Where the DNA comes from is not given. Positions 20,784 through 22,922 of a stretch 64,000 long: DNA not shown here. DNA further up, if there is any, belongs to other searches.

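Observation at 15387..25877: Seven-gene operon: Zn-ribbon/TIR protein, three paralogous coiled-coil 2-TM proteins, two small proteins and a Ycf46-like AAA+ ATPase - candidate undescribed conflict/defence system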

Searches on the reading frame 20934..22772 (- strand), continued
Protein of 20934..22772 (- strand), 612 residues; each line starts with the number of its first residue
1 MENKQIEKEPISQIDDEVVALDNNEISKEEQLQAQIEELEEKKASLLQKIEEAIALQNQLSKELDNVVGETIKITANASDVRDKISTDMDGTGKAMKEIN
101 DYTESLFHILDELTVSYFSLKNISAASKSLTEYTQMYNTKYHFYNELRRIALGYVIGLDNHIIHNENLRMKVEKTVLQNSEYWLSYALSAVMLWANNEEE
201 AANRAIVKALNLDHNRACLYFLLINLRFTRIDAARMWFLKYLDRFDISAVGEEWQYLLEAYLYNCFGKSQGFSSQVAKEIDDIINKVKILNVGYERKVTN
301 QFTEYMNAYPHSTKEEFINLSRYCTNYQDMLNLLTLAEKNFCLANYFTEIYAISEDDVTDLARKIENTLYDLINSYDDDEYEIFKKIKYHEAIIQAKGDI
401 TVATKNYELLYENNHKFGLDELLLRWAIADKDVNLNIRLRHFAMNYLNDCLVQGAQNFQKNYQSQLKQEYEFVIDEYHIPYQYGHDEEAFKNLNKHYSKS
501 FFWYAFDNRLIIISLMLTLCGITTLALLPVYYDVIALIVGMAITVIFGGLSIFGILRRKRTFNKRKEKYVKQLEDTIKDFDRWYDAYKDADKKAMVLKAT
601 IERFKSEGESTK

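Call 45: fold_search(model_id=the predicted structure, library=pdb)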
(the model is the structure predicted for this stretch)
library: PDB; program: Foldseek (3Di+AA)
matches with E <= 10: 563; with E <= 0.001: 0
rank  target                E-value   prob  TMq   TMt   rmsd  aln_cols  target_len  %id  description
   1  3ieg_A                5.5e-02  0.54  0.11  0.17  23.6       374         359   10  Crystal Structure of P58(IPK) TPR Domain at 2.5 A (released 2010-03-31)
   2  2ho1_B                6.6e-02  0.97  0.16  0.39  19.8       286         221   13  Functional Characterization of Pseudomonas Aeruginosa pilF (released 2006-07-25)
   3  2ho1_A                7.5e-02  0.90  0.14  0.32  20.9       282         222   13  Functional Characterization of Pseudomonas Aeruginosa pilF (released 2006-07-25)
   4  2fi7_A                1.1e-01  0.85  0.14  0.34  20.8       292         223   15  Crystal Structure of PilF : Functional implication in the type 4 pilus biogenesis in Pseudomonas aeruginosa (released 2006-06-28)
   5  9leq_B                1.1e-01  0.13  0.11  0.11  40.4       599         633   14  paralysed flagellum protein PflA N-terminal domain and PflB complex (released 2025-10-15)
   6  7kdt_A                1.2e-01  0.11  0.09  0.11  39.4       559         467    9  Human Tom70 in complex with SARS CoV2 Orf9b (released 2020-10-21)
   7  8f7n                  1.6e-01  0.20  0.11  0.17  52.3       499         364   11  Crystal structure of chemoreceptor McpZ ligand sensing domain (released 2023-07-05)
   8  2y4t_A                1.8e-01  0.20  0.12  0.16  22.9       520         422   12  Crystal structure of the human co-chaperone P58(IPK) (released 2011-08-10)
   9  5udl_A                1.9e-01  0.38  0.12  0.16  24.9       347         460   15  IFIT1 N216A monomeric mutant (L457E/L464E) with m7Gppp-AAAA (anti conformation of cap) (released 2017-03-01)
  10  2y4t_B                1.9e-01  0.25  0.13  0.18  22.8       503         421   12  Crystal structure of the human co-chaperone P58(IPK) (released 2011-08-10)
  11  6grj_I                2.0e-01  0.77  0.17  0.28  16.6       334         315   12  Structure of the AhlB pore of the tripartite alpha-pore forming toxin, AHL, from Aeromonas hydrophila. (released 2019-07-03)
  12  9gaw_P                2.0e-01  0.16  0.13  0.15  32.1       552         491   13  High-resolution structure of the Anaphase-promoting complex/cyclosome (APC/C) bound to co-activator Cdh1 (released 2024-08-14)
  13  6c9m_C                2.1e-01  0.18  0.12  0.10  31.5       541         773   10  The Human NatA (Naa10/Naa15) amino-terminal acetyltransferase complex (released 2018-06-06)
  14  8gh3_F                2.2e-01  0.41  0.11  0.22  24.2       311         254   10  Structure of Trypanosoma (MDH)4-(Pex5)2, distal conformation (released 2024-03-27)
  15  5udi_A                2.2e-01  0.35  0.12  0.16  24.8       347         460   13  IFIT1 monomeric mutant (L457E/L464E) with m7Gppp-AAAA (syn and anti conformations of cap) (released 2017-03-01)
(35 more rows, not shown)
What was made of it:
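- Closest known: Tripartite alpha-pore-forming toxins. Same: There is a weak Foldseek resemblance to AhlB/SmhB pores (prob 0.5-0.8, TMt about 0.28; call 45).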

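Call 59: search_protein_families(library=pfam, alignment_id=A5, max_evalue=0.00001)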
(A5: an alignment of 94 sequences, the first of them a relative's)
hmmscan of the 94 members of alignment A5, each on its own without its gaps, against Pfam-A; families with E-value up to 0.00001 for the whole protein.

A. member 1, L007:11861-12343:+ (160 aa): 0 families

B. families by the number of members that match (of 94 scanned): 101 families (the first 25 are shown)
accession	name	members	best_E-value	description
PF13240.11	Zn_Ribbon_1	4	6.1e-14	zinc-ribbon domain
PF12773.13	DZR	3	6.5e-11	Double zinc ribbon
PF00152.25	tRNA-synt_2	2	7.3e-109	tRNA synthetases class II (D, K and N)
PF08238.18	Sel1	2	3.1e-65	Sel1 repeat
PF00587.30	tRNA-synt_2b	2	2.4e-36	tRNA synthetase class II core domain (G, H, P, S and T)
PF13354.11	Beta-lactamase2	2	1.4e-34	Beta-lactamase enzyme family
PF13561.12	adh_short_C2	2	8.6e-33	Enoyl-(Acyl carrier protein) reductase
PF00106.31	adh_short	2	1.1e-27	short chain dehydrogenase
PF19127.6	Choline_bind_3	2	2.8e-26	Choline-binding repeat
PF25302.1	NADase_transloc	2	3.1e-24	NAD glycohydrolase translocation F5/8 type C domain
PF03129.25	HGTP_anticodon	2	5.7e-22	Anticodon binding domain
PF07973.19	tRNA_SAD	2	2.5e-17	Threonyl and Alanyl tRNA synthetase second additional domain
PF01336.31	tRNA_anti-codon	2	2.8e-13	OB-fold nucleic acid binding domain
PF00754.31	F5_F8_type_C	2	1.8e-12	F5/8 type C domain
PF08659.16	KR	2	1.8e-11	KR domain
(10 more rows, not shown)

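Call 60: search_protein_families(library=padloc, alignment_id=A5, max_evalue=0.00001)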
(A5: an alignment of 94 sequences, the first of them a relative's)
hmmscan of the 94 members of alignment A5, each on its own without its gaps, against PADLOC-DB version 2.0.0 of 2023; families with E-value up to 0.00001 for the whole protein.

A. member 1, L007:11861-12343:+ (160 aa): 0 families

B. families by the number of members that match (of 94 scanned): 30 families (the first 25 are shown)
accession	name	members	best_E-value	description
PDLC04135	mad3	1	3.5e-52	mads_3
PDLC03014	subtilase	1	1.1e-37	-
PDLC04134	mad2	1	1.9e-25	mads_2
PDLC02197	IetS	1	7.3e-18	-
PDLC04140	mad8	1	6.1e-15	mads_8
PDLC04164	AriA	1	1e-14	-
PDLC02980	AriA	1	5.5e-13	-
PDLC02199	IetS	1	4.2e-12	-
PDLC04789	PDC-S01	1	3.4e-11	-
PDLC02202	IetS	1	5.9e-11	-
PDLC02198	IetS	1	1.1e-10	-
PDLC04787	PDC-S01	1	1.3e-10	-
PDLC04892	PDC-S06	1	3.8e-10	-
PDLC04340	PDC-M03A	1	4.8e-09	-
PDLC04791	PDC-S01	1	7.7e-09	-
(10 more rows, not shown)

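Call 85: search_protein_families(library=pfam, proteins=[L003:8799-9491:+], max_evalue=0.05)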
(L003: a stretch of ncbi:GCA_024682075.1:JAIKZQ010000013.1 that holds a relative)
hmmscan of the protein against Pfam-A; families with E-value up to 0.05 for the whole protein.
L003:8799-9491:+ (230 aa): 0 families

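Call 91: search_protein_families(library=phrogs, proteins=[window:20934-22772:-], max_evalue=0.001)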
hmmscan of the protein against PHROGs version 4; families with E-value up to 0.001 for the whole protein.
window:20934-22772:- (612 aa): 0 families

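Call 108: search_solved_structures(query=A3, max_evalue=0.1)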
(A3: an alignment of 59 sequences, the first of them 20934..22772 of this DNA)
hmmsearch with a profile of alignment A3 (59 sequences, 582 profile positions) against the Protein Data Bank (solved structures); distinct sequences matched with E-value up to 0.1: 9.
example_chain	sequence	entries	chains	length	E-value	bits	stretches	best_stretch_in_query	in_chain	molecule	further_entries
9r1o_A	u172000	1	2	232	2.1e-07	33.1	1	9-88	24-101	sc-apCC-6-DPH-NR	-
8qad_A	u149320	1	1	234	7.8e-05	24.6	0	8-62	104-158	sc-apCC-6-LLIA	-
6gao_A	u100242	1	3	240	0.015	17.1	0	8-94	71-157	Outer capsid protein sigma-1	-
6egc_A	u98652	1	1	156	0.017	16.9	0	19-90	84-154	SC_2L4HC2_23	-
6kos_A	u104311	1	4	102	0.025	16.4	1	8-94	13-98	SUWA (Super WA20)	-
6pf2_A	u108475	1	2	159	0.048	15.4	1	7-91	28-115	Myosin, heavy polypeptide 7, cardiac muscle, beta variant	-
5aps_A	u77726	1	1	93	0.055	15.2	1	9-60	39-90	GENERAL CONTROL PROTEIN GCN4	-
1deb_A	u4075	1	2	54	0.056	15.2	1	18-61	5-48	ADENOMATOUS POLYPOSIS COLI PROTEIN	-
6dm9_B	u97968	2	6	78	0.058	15.1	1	20-88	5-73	DHD15_extended_B | DHD15_closed_B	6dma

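Call 111: fold_search(model_id=the predicted structure, library=viral)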
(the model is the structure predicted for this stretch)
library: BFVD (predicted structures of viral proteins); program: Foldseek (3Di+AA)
matches with E <= 10: 236; with E <= 0.001: 0
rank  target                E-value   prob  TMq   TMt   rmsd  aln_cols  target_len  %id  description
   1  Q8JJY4                2.7e-02  0.16  0.09  0.08  86.3       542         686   11  Putative myosine-like protein [Spodoptera frugiperda ascovirus 1a]
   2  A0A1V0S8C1            5.0e-02  0.13  0.09  0.05  52.2       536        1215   12  DNA repair exonuclease Smc [Catovirus CTV1]
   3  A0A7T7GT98            5.5e-02  0.14  0.11  0.08  56.3       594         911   13  (no name in the UniProt tables at hand)
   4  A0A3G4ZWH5            6.9e-02  0.54  0.17  0.22  34.5       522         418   13  Uncharacterized protein [Faunusvirus sp.]
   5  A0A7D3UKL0            7.6e-02  0.08  0.07  0.05  54.5       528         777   14  (no name in the UniProt tables at hand)
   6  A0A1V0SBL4            1.0e-01  0.14  0.10  0.10  104.0       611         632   15  Uncharacterized protein [Catovirus CTV1]
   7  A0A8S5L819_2          1.4e-01  0.15  0.11  0.06  51.3       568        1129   12  Minor tail protein [Siphoviridae sp. ctDmQ3]
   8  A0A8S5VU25            1.7e-01  0.10  0.10  0.08  64.1       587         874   11  STRUCTURAL MAINTENANCE OF CHROMOSOMES PROTEIN [Ackermannviridae sp.]
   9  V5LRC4                2.4e-01  0.10  0.08  0.11  84.7       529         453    9  (no name in the UniProt tables at hand)
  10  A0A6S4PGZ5            2.5e-01  0.10  0.10  0.10  57.8       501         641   11  T10G3.5 [uncultured phage_MedDCM-OCT-S39-C11]
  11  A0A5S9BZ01            2.5e-01  0.07  0.08  0.04  67.7       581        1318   10  DNA repair exonuclease [Tenacibaculum phage PTm1]
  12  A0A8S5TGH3            2.6e-01  0.06  0.08  0.06  63.4       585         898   14  STRUCTURAL MAINTENANCE OF CHROMOSOMES PROTEIN [Myoviridae sp. ctIty1]
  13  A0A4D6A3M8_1          2.8e-01  0.25  0.13  0.08  57.6       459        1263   13  (no name in the UniProt tables at hand)
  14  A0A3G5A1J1            3.1e-01  0.75  0.14  0.33  17.7       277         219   12  Tetratricopeptide repeat protein [Harvfovirus sp.]
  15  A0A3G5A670            3.1e-01  0.20  0.16  0.15  32.6       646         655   12  Uncharacterized protein [Harvfovirus sp.]
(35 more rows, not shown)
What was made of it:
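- Tried and rejected: The TPR, alpha-SNAP and AhlB/SmhB resemblances are too weak to use (calls 45, 111).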
